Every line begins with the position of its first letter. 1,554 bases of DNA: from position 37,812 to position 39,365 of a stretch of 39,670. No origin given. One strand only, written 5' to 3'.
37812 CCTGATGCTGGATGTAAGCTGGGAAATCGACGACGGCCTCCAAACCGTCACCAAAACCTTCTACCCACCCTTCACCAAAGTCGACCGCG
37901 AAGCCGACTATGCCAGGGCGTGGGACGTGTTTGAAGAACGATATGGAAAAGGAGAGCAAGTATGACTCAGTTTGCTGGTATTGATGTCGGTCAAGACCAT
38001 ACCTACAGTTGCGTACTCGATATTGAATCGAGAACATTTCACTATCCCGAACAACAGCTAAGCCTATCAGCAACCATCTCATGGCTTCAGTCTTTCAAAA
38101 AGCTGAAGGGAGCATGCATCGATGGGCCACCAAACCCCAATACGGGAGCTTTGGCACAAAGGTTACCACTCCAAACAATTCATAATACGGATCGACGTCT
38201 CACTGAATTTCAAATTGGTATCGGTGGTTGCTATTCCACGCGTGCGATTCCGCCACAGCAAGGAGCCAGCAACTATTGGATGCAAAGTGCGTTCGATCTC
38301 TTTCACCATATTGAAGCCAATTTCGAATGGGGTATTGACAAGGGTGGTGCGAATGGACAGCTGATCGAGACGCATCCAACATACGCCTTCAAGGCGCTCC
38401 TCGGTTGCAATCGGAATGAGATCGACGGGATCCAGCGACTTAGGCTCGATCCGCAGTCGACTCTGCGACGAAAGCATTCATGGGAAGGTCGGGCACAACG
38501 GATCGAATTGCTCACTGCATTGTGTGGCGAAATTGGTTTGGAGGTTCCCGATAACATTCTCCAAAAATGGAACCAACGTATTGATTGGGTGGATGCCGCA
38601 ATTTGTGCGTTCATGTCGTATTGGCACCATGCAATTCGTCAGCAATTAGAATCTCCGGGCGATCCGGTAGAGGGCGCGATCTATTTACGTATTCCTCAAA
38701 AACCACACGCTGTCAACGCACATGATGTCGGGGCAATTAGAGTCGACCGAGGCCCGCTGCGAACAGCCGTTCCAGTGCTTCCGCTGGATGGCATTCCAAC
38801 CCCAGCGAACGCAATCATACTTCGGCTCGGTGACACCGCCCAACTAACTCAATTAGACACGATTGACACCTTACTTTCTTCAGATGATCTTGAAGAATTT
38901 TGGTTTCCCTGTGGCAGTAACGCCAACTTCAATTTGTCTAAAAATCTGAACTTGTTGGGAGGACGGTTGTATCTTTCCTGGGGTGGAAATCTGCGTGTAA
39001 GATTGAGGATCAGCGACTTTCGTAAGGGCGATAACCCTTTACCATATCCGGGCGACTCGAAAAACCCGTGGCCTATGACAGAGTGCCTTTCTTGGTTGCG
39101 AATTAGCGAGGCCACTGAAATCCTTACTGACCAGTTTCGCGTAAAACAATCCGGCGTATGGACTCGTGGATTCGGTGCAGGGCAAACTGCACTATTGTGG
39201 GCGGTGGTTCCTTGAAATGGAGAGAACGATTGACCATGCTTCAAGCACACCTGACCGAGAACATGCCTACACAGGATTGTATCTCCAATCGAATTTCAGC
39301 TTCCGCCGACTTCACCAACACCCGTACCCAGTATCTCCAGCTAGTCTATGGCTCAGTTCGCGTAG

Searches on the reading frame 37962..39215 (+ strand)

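Call 64: search_protein_families(library=pfam, proteins=[window:37962-39215:+], max_evalue=0.001)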
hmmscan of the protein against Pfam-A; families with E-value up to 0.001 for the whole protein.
window:37962-39215:+ (417 aa): 1 family
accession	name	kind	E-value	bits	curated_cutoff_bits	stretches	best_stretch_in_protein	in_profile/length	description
PF04250.19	DUF429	-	1.2e-07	32.1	23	1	104-218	99-196/214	Protein of unknown function (DUF429)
